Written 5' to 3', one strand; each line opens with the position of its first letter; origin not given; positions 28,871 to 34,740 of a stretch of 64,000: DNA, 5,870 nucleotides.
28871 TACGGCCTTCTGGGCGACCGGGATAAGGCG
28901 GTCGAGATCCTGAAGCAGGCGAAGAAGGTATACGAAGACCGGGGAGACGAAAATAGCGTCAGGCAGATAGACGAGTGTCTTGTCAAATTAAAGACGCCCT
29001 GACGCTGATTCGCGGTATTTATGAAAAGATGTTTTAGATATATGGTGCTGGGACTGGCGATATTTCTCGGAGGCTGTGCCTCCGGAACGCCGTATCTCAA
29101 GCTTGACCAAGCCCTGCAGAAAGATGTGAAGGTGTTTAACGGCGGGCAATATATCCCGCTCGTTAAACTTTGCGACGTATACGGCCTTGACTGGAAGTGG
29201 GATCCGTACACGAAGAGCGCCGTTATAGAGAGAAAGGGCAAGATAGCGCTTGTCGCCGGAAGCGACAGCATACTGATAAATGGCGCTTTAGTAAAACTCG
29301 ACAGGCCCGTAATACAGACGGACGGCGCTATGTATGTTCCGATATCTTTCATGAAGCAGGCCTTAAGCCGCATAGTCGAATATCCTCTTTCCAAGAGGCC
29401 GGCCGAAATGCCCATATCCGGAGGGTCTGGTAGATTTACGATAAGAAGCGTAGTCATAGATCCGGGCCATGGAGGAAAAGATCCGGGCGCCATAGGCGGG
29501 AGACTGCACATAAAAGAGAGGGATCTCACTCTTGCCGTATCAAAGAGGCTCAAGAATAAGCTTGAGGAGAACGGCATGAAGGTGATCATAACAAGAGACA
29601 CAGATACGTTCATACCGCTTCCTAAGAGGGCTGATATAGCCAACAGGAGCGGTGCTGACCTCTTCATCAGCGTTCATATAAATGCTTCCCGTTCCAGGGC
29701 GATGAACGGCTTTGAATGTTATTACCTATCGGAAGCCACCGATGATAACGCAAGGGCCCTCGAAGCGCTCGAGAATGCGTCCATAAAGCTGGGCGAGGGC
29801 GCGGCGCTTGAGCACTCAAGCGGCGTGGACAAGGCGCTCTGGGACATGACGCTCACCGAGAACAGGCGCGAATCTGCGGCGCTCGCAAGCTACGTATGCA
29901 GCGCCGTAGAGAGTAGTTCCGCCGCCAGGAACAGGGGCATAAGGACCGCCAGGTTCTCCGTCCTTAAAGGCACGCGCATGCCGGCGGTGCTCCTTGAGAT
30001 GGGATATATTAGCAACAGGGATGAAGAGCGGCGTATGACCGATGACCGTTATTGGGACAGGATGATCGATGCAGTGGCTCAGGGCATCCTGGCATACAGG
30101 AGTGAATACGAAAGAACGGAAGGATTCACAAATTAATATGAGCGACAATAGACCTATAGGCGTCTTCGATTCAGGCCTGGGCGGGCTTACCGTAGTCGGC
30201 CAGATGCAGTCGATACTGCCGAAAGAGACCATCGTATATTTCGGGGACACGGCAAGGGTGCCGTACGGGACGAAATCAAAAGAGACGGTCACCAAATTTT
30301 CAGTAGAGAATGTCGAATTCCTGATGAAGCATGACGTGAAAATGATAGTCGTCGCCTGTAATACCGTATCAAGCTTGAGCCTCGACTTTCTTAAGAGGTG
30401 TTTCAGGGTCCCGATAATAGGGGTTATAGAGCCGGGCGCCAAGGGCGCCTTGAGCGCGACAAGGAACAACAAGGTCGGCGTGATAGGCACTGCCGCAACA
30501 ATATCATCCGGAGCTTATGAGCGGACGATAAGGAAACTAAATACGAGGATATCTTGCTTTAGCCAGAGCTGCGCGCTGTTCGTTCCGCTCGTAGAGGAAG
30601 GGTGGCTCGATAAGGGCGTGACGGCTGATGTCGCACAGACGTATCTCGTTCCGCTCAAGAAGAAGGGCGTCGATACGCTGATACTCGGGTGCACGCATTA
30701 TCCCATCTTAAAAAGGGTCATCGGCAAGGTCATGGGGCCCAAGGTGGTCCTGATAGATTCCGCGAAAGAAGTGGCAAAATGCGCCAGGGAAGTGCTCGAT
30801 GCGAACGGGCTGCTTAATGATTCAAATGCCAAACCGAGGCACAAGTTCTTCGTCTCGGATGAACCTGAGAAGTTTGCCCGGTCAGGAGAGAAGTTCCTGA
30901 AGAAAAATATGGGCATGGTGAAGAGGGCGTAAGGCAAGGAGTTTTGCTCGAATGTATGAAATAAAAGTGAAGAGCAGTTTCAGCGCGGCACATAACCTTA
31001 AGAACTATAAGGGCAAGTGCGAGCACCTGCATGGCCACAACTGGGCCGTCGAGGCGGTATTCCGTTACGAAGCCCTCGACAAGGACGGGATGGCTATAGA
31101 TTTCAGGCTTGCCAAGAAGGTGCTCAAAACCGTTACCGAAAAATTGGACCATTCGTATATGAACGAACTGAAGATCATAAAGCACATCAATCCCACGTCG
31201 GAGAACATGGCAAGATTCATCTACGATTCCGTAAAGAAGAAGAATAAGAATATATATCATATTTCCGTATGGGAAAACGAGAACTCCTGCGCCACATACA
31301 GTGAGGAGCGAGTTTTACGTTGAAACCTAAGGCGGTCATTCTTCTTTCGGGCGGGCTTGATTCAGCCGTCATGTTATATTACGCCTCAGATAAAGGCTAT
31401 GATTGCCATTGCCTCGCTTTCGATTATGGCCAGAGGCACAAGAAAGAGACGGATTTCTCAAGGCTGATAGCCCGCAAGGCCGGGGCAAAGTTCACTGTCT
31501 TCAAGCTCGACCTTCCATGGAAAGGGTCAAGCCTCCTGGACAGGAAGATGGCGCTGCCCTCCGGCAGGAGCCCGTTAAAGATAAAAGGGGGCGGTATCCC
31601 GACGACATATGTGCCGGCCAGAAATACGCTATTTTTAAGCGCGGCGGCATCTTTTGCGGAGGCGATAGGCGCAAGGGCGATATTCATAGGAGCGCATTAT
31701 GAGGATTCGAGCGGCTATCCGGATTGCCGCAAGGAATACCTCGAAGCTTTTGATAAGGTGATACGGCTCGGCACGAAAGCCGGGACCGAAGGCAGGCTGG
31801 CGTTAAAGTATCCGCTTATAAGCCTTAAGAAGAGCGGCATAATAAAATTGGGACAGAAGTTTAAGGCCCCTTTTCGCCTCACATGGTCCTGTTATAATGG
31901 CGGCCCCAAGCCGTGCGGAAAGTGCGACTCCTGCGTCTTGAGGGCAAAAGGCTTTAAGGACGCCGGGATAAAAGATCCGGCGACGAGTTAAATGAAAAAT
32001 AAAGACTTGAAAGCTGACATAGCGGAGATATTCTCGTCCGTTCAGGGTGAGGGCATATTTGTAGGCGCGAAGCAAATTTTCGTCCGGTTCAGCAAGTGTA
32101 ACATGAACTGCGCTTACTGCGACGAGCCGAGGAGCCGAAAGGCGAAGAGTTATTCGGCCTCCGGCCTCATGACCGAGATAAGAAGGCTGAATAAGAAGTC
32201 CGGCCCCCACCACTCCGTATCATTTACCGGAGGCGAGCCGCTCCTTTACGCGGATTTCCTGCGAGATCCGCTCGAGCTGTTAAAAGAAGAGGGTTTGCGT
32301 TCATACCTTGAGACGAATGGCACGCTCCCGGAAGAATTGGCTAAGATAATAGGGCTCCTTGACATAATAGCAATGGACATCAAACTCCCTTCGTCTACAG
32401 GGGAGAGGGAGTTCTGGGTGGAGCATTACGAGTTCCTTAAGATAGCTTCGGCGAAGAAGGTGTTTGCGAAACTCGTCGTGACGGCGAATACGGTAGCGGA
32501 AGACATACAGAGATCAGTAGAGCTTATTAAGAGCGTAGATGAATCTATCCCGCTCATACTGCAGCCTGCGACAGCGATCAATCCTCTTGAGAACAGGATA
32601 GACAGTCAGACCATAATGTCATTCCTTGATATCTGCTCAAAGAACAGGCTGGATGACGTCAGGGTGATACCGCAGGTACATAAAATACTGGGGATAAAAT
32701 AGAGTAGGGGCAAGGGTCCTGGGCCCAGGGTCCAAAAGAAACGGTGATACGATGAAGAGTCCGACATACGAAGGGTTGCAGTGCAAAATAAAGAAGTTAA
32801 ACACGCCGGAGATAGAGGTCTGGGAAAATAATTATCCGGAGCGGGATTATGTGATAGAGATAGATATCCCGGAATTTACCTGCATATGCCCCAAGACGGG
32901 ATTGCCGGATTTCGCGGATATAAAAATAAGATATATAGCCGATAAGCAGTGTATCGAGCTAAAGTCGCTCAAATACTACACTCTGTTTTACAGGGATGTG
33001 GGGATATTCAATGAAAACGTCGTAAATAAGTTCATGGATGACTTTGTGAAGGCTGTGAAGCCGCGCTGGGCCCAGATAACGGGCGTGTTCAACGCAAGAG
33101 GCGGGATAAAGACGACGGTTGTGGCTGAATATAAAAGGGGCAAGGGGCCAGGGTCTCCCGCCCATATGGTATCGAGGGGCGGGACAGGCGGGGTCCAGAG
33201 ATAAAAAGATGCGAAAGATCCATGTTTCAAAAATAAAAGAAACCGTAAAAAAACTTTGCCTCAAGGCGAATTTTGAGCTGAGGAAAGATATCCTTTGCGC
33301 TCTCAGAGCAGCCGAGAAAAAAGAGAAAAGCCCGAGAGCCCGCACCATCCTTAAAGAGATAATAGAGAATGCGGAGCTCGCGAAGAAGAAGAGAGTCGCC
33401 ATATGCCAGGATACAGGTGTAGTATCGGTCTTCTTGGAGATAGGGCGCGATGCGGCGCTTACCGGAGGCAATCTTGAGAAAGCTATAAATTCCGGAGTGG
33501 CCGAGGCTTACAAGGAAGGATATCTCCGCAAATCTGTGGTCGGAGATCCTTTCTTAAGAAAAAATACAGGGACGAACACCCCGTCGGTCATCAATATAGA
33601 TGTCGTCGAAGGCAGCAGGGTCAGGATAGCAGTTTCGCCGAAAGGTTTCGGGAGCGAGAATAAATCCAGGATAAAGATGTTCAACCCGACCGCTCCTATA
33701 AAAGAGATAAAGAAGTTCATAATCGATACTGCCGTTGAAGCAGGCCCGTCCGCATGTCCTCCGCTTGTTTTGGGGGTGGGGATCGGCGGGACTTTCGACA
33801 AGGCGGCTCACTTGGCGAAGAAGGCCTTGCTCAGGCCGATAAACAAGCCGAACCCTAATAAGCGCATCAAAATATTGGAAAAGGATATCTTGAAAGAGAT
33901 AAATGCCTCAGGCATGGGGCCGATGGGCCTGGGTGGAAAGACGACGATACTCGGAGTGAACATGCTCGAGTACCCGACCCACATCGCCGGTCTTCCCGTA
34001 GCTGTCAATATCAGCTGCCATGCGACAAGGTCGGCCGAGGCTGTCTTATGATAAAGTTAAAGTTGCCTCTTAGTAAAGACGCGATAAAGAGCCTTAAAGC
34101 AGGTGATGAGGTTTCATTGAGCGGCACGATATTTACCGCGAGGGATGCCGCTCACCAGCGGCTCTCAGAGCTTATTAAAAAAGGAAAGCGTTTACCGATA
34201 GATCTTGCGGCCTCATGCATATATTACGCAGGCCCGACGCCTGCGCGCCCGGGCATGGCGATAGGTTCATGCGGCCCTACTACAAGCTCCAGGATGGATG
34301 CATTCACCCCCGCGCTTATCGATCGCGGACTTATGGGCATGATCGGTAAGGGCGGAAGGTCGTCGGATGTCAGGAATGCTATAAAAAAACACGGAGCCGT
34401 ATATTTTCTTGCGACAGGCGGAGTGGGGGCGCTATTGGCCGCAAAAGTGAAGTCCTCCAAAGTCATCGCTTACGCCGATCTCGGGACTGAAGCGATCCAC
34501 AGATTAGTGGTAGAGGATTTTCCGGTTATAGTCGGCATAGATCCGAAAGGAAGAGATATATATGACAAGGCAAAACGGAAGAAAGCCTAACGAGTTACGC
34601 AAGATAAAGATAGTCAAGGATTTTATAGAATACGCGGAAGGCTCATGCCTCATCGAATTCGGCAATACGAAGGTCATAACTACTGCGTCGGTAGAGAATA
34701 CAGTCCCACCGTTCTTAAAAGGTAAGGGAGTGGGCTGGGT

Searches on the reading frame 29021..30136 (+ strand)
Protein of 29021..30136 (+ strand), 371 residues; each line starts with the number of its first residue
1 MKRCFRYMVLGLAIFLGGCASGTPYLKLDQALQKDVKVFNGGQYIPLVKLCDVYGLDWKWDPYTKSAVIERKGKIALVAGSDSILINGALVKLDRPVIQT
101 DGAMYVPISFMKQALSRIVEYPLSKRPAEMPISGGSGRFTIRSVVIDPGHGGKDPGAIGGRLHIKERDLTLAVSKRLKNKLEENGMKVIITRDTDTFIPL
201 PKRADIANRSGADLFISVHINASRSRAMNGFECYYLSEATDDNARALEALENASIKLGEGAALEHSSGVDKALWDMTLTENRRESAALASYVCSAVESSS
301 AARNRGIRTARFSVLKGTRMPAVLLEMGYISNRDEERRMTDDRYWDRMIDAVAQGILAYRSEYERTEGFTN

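Call 56: search_protein_families(library=pfam, proteins=[window:29021-30136:+], max_evalue=0.0001)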
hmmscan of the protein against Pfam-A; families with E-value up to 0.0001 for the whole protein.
window:29021-30136:+ (371 aa): 2 families
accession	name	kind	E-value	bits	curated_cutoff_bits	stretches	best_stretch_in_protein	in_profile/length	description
PF01520.23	Amidase_3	-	1.2e-54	185.4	27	1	144-357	1-173/174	N-acetylmuramoyl-L-alanine amidase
PF07833.16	Cu_amine_oxidN1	-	3.3e-12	46.8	24.2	1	38-121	15-99/108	Copper amine oxidase N-terminal domain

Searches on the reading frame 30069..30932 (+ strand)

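Call 57: search_protein_families(library=pfam, proteins=[window:30069-30932:+], max_evalue=0.0001)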
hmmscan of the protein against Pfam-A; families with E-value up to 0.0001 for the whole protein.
window:30069-30932:+ (287 aa): 1 family
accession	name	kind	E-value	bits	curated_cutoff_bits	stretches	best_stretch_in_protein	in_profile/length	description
PF01177.27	Asp_Glu_race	-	1.8e-22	80.6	31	1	47-237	21-209/211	Asp/Glu/Hydantoin racemase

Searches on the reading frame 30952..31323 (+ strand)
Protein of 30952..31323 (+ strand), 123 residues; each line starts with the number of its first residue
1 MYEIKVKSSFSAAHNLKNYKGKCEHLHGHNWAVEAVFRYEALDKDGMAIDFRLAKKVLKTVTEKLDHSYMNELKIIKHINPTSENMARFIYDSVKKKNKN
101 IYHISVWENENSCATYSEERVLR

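Call 57: search_protein_families(library=pfam, proteins=[window:30952-31323:+], max_evalue=0.0001)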
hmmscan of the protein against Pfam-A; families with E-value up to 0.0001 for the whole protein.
window:30952-31323:+ (123 aa): 1 family
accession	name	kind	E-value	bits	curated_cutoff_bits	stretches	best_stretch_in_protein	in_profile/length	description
PF01242.24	PTPS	-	1.5e-38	131.9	22.4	1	3-119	1-121/121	6-pyruvoyl tetrahydropterin synthase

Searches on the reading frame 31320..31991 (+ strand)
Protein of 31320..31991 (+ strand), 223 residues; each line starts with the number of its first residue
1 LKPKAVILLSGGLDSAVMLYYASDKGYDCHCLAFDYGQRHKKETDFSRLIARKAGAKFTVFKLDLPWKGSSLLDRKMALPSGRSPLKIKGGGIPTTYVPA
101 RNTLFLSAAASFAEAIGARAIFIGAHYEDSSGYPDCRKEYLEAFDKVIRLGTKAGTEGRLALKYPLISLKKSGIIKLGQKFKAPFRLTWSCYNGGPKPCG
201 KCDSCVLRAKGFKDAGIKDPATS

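Call 57: search_protein_families(library=pfam, proteins=[window:31320-31991:+], max_evalue=0.0001)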
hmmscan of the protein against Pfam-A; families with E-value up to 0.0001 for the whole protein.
window:31320-31991:+ (223 aa): 2 families
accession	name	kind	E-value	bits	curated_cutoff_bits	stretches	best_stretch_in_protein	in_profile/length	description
PF06508.19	QueC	-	1.3e-68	231.1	22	1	4-215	1-209/210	Queuosine biosynthesis protein QueC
PF02568.20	ThiI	-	4.9e-05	23.5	20.5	0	4-45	5-47/197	Thiamine biosynthesis protein (ThiI)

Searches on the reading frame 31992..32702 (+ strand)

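Call 57: search_protein_families(library=pfam, proteins=[window:31992-32702:+], max_evalue=0.0001)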
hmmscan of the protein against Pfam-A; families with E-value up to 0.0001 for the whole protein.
window:31992-32702:+ (236 aa): 2 families
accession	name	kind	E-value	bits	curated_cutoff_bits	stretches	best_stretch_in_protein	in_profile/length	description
PF04055.27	Radical_SAM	-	3.1e-17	63.7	29.5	1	34-135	5-114/166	Radical SAM superfamily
PF13353.11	Fer4_12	-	3.6e-08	34.2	22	1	17-124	1-110/137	4Fe-4S single cluster domain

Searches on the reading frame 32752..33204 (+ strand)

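Call 57: search_protein_families(library=pfam, proteins=[window:32752-33204:+], max_evalue=0.0001)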
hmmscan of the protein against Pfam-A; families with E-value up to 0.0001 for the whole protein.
window:32752-33204:+ (150 aa): 1 family
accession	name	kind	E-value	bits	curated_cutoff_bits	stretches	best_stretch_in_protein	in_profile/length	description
PF14489.11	QueF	-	1.2e-29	102.8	27.3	1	52-129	1-78/81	QueF-like protein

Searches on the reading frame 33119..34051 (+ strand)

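Call 57: search_protein_families(library=pfam, proteins=[window:33119-34051:+], max_evalue=0.0001)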
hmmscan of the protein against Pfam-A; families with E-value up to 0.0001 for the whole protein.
window:33119-34051:+ (310 aa): 1 family
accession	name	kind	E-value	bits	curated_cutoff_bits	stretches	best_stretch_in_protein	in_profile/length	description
PF05681.19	Fumerase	-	1.8e-110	369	25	1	41-308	2-269/270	Fumarate hydratase (Fumerase)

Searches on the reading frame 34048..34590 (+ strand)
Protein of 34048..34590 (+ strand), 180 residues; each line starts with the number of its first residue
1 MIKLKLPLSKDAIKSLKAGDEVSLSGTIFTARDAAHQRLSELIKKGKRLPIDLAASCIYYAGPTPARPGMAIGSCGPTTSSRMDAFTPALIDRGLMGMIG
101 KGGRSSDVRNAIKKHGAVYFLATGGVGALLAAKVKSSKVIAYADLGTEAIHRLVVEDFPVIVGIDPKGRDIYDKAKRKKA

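Call 57: search_protein_families(library=pfam, proteins=[window:34048-34590:+], max_evalue=0.0001)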
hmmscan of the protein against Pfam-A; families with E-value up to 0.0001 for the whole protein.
window:34048-34590:+ (180 aa): 1 family
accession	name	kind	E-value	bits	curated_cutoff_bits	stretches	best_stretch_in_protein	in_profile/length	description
PF05683.17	Fumerase_C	-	1.1e-58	198.4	22.2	1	2-174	29-204/205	Fumarase C-terminus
